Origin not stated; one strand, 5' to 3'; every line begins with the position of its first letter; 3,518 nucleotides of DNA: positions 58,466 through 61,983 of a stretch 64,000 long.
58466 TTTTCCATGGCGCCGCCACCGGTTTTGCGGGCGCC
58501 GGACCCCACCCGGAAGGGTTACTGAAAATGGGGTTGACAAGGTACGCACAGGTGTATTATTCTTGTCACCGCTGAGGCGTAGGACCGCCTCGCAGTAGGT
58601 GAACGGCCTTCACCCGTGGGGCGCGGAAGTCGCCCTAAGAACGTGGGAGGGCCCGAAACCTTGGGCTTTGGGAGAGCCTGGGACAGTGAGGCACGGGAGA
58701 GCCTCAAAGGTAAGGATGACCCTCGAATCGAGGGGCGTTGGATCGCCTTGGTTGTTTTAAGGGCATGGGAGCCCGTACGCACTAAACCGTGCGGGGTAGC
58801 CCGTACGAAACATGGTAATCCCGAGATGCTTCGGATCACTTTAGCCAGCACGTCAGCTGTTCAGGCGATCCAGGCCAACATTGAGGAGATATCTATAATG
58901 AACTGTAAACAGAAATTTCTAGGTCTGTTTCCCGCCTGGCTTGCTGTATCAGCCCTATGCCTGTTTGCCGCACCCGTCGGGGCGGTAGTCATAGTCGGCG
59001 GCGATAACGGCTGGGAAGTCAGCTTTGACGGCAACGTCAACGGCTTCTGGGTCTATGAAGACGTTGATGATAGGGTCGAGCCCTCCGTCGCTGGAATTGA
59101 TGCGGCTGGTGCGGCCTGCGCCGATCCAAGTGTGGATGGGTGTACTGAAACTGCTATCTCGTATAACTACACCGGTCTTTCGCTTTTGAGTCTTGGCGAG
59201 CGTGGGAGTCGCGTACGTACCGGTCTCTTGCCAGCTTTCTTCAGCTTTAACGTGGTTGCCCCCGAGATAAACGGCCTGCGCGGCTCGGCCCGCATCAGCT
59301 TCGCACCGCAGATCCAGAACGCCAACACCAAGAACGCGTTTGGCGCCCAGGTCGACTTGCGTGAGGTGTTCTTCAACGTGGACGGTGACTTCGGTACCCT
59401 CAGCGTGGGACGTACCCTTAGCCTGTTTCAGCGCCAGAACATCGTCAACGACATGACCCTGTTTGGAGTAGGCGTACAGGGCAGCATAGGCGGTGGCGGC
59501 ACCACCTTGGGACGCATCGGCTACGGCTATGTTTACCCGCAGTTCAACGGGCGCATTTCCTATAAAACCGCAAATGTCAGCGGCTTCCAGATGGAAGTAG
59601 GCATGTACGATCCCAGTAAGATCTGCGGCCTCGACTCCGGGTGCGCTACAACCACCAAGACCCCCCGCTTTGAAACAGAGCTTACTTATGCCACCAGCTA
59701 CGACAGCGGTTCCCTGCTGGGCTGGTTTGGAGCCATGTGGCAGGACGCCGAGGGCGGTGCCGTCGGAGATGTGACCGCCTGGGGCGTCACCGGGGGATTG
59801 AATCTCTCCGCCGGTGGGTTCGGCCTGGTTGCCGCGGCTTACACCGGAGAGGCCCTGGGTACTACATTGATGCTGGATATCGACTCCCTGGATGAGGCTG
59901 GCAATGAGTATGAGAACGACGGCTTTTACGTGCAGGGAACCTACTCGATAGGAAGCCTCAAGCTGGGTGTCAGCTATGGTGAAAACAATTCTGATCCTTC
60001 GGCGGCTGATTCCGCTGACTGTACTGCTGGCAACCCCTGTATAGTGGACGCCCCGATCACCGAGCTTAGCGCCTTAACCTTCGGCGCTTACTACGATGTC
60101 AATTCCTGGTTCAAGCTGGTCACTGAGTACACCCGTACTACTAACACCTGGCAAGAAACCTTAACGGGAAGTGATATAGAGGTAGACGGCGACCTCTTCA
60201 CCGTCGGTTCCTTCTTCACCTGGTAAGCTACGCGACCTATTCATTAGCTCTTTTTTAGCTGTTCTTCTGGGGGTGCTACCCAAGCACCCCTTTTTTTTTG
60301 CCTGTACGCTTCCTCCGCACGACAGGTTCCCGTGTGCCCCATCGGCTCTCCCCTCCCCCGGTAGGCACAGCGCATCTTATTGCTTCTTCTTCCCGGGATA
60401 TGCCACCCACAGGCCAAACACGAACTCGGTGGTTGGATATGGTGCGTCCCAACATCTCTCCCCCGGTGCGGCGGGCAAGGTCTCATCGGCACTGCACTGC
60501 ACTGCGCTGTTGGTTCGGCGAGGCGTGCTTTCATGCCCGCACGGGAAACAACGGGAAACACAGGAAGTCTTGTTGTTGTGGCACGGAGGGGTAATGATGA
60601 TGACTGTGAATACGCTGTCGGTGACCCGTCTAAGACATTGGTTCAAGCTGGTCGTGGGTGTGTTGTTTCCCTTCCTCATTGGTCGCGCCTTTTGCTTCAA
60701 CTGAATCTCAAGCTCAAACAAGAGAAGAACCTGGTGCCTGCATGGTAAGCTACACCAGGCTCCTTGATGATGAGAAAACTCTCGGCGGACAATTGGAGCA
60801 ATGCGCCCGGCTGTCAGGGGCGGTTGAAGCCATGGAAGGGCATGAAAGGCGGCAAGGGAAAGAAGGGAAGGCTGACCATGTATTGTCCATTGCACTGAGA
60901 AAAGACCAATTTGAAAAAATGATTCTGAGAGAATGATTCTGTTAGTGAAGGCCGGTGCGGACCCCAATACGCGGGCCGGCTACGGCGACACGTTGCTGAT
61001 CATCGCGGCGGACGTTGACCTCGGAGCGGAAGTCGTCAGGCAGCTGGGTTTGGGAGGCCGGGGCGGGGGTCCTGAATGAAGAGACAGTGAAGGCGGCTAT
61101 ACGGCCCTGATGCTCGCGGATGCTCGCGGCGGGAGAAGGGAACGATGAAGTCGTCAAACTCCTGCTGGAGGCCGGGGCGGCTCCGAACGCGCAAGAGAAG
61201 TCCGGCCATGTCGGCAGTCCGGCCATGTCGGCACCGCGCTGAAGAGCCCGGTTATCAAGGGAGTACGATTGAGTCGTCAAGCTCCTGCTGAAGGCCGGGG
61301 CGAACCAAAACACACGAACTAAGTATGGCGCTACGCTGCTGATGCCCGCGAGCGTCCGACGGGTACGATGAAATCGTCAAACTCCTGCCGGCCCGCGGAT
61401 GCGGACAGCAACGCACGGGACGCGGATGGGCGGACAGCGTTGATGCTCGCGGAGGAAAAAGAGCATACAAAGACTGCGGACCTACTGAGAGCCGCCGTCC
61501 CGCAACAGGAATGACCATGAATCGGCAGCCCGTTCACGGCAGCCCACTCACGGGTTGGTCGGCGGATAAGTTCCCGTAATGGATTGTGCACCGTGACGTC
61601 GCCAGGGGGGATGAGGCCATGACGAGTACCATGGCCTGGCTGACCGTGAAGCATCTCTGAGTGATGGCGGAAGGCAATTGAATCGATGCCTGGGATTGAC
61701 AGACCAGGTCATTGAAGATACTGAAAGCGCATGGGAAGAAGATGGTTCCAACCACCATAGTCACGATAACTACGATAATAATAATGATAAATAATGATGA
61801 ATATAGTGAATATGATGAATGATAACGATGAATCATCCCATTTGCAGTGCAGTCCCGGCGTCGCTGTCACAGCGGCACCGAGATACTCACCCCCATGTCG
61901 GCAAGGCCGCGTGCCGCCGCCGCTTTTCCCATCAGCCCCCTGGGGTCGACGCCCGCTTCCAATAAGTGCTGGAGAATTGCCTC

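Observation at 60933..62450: Ankyrin-repeat gene remnants on both strands plus a family-2 paralog remnant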

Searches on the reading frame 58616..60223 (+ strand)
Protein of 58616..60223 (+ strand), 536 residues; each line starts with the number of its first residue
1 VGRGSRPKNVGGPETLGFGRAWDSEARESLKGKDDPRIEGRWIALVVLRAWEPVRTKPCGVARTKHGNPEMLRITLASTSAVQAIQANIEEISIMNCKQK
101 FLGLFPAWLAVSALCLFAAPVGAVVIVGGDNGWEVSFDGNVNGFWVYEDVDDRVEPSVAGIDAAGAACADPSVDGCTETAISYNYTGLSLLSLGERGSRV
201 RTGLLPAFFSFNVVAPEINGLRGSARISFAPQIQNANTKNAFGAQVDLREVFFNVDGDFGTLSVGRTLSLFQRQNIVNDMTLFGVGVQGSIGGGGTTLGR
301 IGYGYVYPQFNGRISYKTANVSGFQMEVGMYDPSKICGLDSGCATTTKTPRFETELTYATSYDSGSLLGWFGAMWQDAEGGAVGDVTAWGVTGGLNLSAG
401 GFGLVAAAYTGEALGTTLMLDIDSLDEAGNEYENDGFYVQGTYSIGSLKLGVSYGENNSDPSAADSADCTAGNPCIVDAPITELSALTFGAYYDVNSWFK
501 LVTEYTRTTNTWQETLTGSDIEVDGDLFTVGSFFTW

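Call 7: search_protein_families(library=pfam, max_evalue=0.01, proteins=[window:58616-60223:+])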
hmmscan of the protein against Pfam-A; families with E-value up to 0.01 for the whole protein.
seq(536 aa): 1 family
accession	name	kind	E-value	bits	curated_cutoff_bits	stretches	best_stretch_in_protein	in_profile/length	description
PF13609.12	Porin_4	-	2.5e-16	60.8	27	1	163-511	8-308/310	Gram-negative porin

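Call 10: find_related_loci(query=window:58898-60223:+, collection=genome_contigs, flank=10000)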
Query seq(442 aa) (442 aa) in genome_contigs; peptide patterns used: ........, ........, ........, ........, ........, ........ (x = any residue, [..] = any of these).
32 stretches matched a pattern; 6 encode a relative of the query (tblastn E <= 1e-3); 6 distinct loci.
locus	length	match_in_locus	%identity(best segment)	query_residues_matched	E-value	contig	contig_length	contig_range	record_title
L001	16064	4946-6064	40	37-442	5e-73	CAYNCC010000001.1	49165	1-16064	MAG TPA_asm: uncultured Alphaproteobacteria bacterium isolate SRP092796_co5_509 genome assembly, contig: NODE_429_length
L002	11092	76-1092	43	98-442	3e-72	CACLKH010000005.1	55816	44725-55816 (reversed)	uncultured Alphaproteobacteria bacterium isolate AG-464-G09 genome assembly, contig: AG-464-G09_NODE_5, whole genome sho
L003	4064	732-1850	39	37-442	8e-72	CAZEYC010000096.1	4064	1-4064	MAG TPA_asm: uncultured Alphaproteobacteria bacterium isolate binchicken_co201_432 genome assembly, contig: NODE_29076_l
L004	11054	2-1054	35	39-434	3e-58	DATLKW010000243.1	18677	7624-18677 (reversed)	MAG TPA_asm: Gemmatimonadales bacterium isolate SMAG_U13732 k141_57728, whole genome shotgun sequence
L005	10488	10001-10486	51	5-161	2e-40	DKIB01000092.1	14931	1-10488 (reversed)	MAG TPA_asm: Proteobacteria bacterium UBA6729 UBA6729_contig_60963, whole genome shotgun sequence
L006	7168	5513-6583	33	37-417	7e-40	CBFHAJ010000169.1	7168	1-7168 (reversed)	MAG TPA_asm: uncultured bacterium isolate SRR21876936_metabat2_14 genome assembly, contig: ERZ27257217.1235, whole genom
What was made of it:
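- The porin's best relatives are only 33-51% identical and lie in other lineages (call 10).
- Tried and rejected: A synteny search with the flanking porin in GTDB genomes found no close relative, 33-51% identity only (call 10).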

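Call 12: find_encoding_contigs(protein=window:58898-60223:+, flank=10000, max_places=10)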
Protein seq(442 aa) (442 aa): 5 contigs read that carry it; 1 place shown.
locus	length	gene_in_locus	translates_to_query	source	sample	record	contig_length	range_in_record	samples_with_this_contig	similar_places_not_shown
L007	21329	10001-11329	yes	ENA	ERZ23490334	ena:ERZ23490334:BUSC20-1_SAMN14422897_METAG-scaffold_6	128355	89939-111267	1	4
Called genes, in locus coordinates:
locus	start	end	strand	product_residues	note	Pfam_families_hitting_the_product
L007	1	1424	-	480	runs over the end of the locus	PF00072:Response_reg, PF00158:Sigma54_activat, PF14532:Sigma54_activ_2, PF07728:AAA_5 (weak), PF25601:AAA_lid_14, PF02954:HTH_8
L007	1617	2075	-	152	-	-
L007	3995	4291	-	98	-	-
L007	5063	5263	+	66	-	-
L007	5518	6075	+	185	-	-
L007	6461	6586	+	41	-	-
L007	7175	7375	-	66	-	-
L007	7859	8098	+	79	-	-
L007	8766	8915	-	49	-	-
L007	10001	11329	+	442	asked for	PF13609:Porin_4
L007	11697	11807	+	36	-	-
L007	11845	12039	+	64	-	-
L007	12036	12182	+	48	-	-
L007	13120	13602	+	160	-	-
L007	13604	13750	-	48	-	-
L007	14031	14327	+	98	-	-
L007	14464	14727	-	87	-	-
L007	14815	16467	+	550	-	PF00263:Secretin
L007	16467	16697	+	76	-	-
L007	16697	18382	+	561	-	PF05157:MshEN, PF00437:T2SSE, PF13191:AAA_16 (weak), PF13401:AAA_22 (weak)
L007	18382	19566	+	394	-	PF00482:T2SSF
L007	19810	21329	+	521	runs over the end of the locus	-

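Call 25: find_homologous_proteins(query=L007:14815-16464:+, max_evalue=1e-30)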
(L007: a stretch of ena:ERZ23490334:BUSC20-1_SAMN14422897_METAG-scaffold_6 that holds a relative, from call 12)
Query L007:14815-16464:+ (550 aa): 4378 proteins with E <= 1e-30 among 8000 candidates; the best 120 are listed.
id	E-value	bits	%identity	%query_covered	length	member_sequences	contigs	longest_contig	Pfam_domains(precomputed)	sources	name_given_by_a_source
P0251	0.0e+0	1183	100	100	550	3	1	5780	PF00263.27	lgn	-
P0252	3.6e-119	417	49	78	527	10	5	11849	PF00263.27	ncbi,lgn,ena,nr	ncbi:MAG: pilus (MSHA type) biogenesis protein MshL [Gammaproteobacteria bacterium]|nr:pilus (MSHA t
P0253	7.4e-115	403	46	96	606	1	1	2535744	PF07655.19,PF00263.27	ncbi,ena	-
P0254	6.0e-107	377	49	79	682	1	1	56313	PF00515.35,PF13432.13,PF00263.27,PF07719.24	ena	-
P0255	1.2e-106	376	47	81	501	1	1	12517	PF07655.19,PF00263.27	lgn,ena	-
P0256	2.0e-102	362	46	79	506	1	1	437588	PF00263.27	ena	-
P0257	4.9e-101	357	46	80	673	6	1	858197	PF14559.13,PF00515.35,PF13432.13,PF00263.27,PF13428.13,PF07719.24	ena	-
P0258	1.6e-99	352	42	79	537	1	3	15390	PF00263.27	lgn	-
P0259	7.8e-99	350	41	78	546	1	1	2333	PF07655.19,PF00263.27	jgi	jgi:general secretion pathway protein D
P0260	2.5e-98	348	44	76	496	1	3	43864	PF07655.19,PF00263.27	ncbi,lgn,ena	ncbi:MAG: pilus (MSHA type) biogenesis protein MshL [Candidatus Porifericomitaceae bacterium WSBS_20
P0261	2.8e-98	348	48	78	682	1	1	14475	PF00515.35,PF13424.13,PF13176.13,PF13432.13,PF00263.27,PF13181.13,PF07719.24,PF13174.13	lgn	-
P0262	4.1e-98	348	41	78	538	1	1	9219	PF07655.19,PF00263.27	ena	-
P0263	1.3e-97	346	40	93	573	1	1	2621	PF07655.19,PF00263.27,PF07660.20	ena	-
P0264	1.3e-97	346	39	92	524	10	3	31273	PF07655.19,PF00263.27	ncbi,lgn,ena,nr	ncbi:MAG: pilus (MSHA type) biogenesis protein MshL [Gammaproteobacteria bacterium]|nr:pilus (MSHA t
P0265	1.6e-97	346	40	80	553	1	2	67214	PF07655.19,PF00263.27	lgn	-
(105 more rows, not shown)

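Call 44: find_encoding_contigs(protein=P0251, flank=6000, max_places=10)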
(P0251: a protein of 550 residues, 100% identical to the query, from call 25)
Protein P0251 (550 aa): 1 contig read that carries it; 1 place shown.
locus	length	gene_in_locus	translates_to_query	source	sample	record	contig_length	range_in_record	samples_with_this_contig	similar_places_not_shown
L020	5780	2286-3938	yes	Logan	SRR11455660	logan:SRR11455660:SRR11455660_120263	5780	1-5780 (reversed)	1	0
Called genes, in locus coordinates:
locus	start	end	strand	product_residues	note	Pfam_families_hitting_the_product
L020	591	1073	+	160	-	-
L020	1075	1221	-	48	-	-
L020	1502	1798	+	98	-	-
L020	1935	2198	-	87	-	-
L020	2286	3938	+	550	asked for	PF00263:Secretin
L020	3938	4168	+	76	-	-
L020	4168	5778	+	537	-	?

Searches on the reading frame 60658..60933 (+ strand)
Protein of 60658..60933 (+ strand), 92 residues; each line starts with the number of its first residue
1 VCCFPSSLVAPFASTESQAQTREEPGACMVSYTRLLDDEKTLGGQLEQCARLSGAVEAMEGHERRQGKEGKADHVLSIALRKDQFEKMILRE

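Call 80: search_protein_representatives(protein=window:60658-60933:+)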
Query: 92 residues. Proteins with E-value up to 0.001 (for the whole library): 1; up to 1e-10: 1; up to 1e-30: 1. The best 1 are listed.
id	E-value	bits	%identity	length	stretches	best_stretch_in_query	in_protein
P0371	4.3e-33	128.9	100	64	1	29-92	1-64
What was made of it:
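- Closest known: Bacterial ankyrin-repeat proteins. Different: Its 92-aa N-terminal region has no homolog among 1.84 billion representative proteins (call 80).
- The N-terminal ORF has no homolog other than itself (call 80).
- Tried and rejected: An exhaustive HMMER search with the N-terminal ORF returned only itself (call 80).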

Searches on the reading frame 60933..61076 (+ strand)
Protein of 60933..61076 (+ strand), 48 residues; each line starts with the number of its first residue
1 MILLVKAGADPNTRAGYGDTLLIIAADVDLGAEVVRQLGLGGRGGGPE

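Call 49: find_encoding_contigs(protein=window:60933-61076:+, flank=4000, max_places=10)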
Protein window:60933-61076:+ (48 aa): 7 contigs read that carry it; 3 places shown.
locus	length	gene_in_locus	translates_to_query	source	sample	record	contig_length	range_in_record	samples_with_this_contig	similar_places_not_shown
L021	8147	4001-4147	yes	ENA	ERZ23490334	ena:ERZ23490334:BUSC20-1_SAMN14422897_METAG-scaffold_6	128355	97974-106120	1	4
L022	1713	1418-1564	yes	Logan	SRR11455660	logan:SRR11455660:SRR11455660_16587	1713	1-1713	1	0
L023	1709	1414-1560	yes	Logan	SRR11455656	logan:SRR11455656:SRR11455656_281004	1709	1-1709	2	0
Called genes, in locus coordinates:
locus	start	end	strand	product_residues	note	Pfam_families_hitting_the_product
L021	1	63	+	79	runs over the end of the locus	-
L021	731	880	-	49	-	-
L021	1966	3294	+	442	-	PF13609:Porin_4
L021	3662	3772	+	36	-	-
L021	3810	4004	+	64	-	-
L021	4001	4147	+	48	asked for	-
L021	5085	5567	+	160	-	-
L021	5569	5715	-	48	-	-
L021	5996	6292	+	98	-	-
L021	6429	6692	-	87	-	-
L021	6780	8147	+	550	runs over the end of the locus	PF00263:Secretin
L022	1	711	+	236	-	?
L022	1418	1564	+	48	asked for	-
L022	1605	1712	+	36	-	?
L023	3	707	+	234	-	?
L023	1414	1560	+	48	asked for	-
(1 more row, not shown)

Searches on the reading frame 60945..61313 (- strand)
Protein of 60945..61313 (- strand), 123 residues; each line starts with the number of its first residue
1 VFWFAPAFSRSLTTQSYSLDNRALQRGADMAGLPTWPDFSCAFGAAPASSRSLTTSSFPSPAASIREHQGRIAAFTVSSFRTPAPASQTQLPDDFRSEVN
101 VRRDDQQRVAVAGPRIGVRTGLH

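Call 79: find_encoding_contigs(protein=window:60945-61313:-, flank=3000, max_places=10)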
Protein window:60945-61313:- (123 aa): no gene with exactly this product is on record in the collection.

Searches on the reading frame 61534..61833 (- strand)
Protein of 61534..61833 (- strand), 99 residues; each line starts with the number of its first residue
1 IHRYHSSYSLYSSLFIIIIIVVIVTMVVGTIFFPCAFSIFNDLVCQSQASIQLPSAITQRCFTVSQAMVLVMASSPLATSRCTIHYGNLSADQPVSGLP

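Call 64: search_protein_families(library=phrogs, max_evalue=0.01, proteins=[window:61534-61833:-])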
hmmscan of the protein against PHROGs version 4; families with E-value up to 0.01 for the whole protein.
window:61534-61833:- (99 aa): 0 families
